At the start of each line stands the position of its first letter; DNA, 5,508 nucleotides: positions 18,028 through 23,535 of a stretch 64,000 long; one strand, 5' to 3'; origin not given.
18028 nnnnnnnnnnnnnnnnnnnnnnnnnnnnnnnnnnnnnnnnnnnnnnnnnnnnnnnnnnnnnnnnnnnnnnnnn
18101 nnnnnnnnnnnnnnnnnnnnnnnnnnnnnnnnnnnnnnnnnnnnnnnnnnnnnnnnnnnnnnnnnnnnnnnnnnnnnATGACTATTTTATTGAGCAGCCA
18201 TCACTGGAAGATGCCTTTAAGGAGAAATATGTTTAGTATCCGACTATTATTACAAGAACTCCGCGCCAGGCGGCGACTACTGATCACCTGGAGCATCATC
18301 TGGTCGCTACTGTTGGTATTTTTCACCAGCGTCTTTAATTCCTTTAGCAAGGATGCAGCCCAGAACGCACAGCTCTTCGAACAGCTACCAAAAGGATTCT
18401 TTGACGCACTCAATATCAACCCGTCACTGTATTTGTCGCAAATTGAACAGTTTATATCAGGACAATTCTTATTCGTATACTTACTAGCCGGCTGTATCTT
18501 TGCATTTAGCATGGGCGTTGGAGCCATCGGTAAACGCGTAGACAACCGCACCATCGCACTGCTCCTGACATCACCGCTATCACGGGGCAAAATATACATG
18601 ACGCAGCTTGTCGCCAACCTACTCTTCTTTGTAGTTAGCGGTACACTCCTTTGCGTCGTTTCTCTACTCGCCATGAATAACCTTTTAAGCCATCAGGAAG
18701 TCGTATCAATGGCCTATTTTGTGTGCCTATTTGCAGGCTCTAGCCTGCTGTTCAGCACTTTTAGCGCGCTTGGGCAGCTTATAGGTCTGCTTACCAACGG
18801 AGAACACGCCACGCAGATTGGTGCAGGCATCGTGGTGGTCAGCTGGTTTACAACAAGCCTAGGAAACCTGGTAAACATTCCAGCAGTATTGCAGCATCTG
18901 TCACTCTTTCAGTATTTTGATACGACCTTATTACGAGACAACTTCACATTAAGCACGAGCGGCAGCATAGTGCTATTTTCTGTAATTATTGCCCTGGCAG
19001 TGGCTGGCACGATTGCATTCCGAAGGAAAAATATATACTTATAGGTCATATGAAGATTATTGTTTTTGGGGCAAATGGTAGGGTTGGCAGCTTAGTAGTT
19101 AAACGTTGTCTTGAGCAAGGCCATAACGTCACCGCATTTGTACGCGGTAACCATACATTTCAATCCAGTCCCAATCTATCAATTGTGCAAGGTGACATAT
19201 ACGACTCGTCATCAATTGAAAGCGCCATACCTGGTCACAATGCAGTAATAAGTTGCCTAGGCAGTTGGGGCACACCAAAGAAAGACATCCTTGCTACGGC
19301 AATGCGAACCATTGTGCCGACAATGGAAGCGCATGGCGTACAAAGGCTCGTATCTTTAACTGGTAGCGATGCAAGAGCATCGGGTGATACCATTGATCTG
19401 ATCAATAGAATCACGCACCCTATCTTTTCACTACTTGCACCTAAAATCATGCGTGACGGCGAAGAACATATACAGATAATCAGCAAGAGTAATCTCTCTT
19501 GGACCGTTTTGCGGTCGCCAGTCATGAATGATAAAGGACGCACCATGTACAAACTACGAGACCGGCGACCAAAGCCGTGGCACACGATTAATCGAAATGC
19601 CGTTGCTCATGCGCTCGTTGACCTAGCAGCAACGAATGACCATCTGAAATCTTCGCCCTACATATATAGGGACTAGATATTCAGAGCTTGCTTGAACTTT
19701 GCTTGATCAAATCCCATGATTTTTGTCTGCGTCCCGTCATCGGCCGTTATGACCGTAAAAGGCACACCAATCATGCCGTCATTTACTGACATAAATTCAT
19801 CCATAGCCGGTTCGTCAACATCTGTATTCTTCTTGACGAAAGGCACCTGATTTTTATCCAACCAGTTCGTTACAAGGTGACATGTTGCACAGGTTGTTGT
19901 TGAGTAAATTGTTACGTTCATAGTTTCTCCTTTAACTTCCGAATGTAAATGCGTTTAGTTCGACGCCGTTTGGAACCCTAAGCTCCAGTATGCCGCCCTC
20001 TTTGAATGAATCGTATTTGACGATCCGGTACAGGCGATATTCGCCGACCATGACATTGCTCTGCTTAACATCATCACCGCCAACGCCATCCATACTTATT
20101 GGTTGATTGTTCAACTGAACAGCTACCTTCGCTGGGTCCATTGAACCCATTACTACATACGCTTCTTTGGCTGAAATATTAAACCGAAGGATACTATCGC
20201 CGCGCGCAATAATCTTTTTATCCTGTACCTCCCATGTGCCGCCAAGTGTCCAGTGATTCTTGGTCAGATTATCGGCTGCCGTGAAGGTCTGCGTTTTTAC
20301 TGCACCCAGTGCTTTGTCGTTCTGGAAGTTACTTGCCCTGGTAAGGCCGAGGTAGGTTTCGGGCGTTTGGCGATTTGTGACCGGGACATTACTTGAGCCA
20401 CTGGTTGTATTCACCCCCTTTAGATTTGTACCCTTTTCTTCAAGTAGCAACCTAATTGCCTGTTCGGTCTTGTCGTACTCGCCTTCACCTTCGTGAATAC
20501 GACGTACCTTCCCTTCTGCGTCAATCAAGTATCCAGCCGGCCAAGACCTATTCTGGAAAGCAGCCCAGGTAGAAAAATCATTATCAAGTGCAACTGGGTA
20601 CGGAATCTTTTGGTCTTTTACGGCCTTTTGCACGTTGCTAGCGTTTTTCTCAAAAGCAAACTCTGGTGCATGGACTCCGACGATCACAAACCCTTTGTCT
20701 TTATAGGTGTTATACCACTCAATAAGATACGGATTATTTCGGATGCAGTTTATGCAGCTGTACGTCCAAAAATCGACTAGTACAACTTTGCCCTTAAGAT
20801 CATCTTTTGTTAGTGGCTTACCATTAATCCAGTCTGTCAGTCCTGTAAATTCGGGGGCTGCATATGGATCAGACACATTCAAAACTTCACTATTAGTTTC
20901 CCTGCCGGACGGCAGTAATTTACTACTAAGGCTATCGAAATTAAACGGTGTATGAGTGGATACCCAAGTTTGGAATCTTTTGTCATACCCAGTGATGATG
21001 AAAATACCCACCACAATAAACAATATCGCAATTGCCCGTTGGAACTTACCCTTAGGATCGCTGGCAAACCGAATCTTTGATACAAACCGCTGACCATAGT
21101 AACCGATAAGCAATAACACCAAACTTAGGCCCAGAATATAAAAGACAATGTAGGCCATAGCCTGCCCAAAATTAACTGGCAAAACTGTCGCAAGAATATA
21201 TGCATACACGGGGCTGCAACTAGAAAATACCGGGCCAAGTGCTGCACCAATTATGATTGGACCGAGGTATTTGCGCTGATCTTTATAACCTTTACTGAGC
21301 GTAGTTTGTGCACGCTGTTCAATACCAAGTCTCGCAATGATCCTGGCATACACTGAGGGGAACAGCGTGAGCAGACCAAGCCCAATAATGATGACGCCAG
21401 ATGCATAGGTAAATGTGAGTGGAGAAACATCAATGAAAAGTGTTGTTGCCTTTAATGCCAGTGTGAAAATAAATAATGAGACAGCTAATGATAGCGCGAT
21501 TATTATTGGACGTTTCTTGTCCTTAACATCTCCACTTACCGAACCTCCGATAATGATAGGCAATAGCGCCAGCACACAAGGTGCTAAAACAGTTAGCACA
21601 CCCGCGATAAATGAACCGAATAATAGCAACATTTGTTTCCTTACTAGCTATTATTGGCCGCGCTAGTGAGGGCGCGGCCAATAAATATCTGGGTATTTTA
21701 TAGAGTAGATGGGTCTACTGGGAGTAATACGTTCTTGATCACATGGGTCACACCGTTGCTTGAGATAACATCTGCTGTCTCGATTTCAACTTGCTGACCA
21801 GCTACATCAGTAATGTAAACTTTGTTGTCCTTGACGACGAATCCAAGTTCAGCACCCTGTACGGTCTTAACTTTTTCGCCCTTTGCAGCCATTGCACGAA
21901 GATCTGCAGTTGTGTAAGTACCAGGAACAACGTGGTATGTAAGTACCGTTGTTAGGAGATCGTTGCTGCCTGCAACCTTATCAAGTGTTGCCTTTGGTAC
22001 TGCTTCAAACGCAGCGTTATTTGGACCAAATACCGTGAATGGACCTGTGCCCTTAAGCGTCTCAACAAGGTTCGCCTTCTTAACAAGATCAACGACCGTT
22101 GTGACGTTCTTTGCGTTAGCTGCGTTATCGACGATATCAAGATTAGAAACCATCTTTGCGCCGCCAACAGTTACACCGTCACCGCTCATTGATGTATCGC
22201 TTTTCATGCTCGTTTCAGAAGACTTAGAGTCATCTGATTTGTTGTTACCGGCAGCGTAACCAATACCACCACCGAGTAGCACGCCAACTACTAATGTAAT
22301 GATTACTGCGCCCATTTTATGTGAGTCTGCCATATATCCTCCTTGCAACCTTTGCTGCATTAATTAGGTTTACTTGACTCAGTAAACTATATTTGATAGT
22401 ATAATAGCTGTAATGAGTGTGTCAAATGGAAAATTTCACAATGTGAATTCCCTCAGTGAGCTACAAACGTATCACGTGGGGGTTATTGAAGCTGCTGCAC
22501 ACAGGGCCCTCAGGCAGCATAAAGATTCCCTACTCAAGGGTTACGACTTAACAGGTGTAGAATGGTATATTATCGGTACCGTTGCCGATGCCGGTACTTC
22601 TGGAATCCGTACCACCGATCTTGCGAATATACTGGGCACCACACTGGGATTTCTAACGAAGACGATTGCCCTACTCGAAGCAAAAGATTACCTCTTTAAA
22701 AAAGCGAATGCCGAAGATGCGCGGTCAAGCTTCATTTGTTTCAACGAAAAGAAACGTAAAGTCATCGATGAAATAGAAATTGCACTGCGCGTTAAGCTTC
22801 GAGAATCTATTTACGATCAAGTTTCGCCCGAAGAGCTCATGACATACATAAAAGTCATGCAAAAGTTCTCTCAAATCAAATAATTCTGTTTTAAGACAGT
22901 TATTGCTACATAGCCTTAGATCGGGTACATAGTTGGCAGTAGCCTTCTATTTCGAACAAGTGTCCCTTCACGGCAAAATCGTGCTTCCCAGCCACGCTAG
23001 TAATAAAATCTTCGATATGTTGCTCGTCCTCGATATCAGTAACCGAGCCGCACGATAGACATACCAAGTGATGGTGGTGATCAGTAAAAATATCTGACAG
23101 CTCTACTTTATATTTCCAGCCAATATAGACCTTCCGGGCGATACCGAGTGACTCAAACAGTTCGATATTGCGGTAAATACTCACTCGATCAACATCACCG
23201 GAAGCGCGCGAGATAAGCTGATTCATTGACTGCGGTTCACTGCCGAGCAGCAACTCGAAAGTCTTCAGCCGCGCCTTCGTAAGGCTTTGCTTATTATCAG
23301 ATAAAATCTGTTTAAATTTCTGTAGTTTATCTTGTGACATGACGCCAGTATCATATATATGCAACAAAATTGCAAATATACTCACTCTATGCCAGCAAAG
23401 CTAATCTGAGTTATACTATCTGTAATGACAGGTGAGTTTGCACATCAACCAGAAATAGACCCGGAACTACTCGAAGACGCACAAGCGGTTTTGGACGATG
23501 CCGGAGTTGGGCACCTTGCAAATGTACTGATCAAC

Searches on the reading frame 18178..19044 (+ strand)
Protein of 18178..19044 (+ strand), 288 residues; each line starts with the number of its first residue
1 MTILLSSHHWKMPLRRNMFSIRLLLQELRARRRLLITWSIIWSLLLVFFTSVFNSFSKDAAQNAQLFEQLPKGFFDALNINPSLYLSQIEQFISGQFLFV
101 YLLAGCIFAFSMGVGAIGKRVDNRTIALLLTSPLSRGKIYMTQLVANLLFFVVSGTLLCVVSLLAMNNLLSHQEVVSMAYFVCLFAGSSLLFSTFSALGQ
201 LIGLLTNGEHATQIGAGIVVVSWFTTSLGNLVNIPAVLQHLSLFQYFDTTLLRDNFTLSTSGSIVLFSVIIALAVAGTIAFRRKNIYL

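Call 72: search_protein_families(library=pfam, proteins=[window:18178-19044:+], max_evalue=0.00001)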
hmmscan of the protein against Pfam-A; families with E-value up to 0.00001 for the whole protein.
window:18178-19044:+ (288 aa): 1 family
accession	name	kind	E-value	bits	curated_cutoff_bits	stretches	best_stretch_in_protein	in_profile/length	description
PF12679.13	ABC2_membrane_2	-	1.4e-15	57.8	27.2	1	23-284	3-281/283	ABC-2 family transporter protein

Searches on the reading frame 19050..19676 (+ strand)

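Call 72: search_protein_families(library=pfam, proteins=[window:19050-19676:+], max_evalue=0.00001)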
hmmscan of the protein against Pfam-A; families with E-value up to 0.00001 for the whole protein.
window:19050-19676:+ (208 aa): 3 families
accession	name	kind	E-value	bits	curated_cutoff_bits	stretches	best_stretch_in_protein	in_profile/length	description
PF13460.12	NAD_binding_10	-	4.5e-34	118.4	27.2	1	7-194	1-182/184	NAD(P)H-binding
PF05368.20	NmrA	-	2e-12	47.8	27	1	2-101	4-103/298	NmrA-like family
PF01370.27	Epimerase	-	3.5e-09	36.9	20.9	1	3-104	1-114/240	NAD dependent epimerase/dehydratase family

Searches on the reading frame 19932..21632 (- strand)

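Call 72: search_protein_families(library=pfam, proteins=[window:19932-21632:-], max_evalue=0.00001)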
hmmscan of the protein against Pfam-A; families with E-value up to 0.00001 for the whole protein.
window:19932-21632:- (566 aa): 5 families
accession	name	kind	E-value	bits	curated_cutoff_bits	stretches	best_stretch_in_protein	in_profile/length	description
PF17991.7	Thioredoxin_10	-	8.7e-31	107.8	27.1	1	423-565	1-142/142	Thioredoxin like C-terminal domain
PF00578.27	AhpC-TSA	-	1.6e-14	54.4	26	1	258-378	4-123/124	AhpC/TSA family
PF08534.16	Redoxin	-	1.8e-14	54.2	26.6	1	259-385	6-137/148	Redoxin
PF13905.12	Thioredoxin_8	-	1.1e-08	35.8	27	1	281-376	1-94/94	Thioredoxin-like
PF13386.12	DsbD_2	-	5.5e-06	26.8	24.9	1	74-210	73-198/199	Cytochrome C biogenesis protein transmembrane region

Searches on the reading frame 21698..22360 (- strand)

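Call 72: search_protein_families(library=pfam, proteins=[window:21698-22360:-], max_evalue=0.00001)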
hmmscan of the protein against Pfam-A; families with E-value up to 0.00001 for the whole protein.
window:21698-22360:- (220 aa): 1 family
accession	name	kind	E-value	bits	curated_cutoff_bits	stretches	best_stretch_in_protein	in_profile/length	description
PF02469.27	Fasciclin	-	1.4e-31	109.7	22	1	85-214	2-123/123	Fasciclin domain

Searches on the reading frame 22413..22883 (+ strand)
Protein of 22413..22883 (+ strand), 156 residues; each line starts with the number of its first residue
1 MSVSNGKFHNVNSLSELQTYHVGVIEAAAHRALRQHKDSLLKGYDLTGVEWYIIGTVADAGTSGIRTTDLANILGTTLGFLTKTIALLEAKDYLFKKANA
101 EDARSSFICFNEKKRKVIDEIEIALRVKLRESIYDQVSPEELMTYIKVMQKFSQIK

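Call 72: search_protein_families(library=pfam, proteins=[window:22413-22883:+], max_evalue=0.00001)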
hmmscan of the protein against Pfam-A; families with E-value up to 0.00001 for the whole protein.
window:22413-22883:+ (156 aa): 2 families
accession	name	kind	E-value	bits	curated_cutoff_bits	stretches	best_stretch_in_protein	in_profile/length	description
PF12802.13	MarR_2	-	2.2e-08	34.6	27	1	44-105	1-61/61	MarR family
PF22381.2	Staph_reg_Sar_Rot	-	5.7e-07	30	27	1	37-121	3-85/85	Transcriptional regulator SarA/Rot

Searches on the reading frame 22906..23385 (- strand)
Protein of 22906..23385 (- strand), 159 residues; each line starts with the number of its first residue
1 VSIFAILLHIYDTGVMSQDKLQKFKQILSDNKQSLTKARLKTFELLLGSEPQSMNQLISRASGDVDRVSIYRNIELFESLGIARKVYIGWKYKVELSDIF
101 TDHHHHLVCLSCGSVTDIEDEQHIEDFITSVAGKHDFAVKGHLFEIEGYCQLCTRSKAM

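Call 72: search_protein_families(library=pfam, proteins=[window:22906-23385:-], max_evalue=0.00001)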
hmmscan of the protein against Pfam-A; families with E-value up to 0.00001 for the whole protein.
window:22906-23385:- (159 aa): 1 family
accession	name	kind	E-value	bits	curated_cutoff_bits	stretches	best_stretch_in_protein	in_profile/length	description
PF01475.25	FUR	-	1.1e-14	55.1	23.1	1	35-146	6-120/121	Ferric uptake regulator family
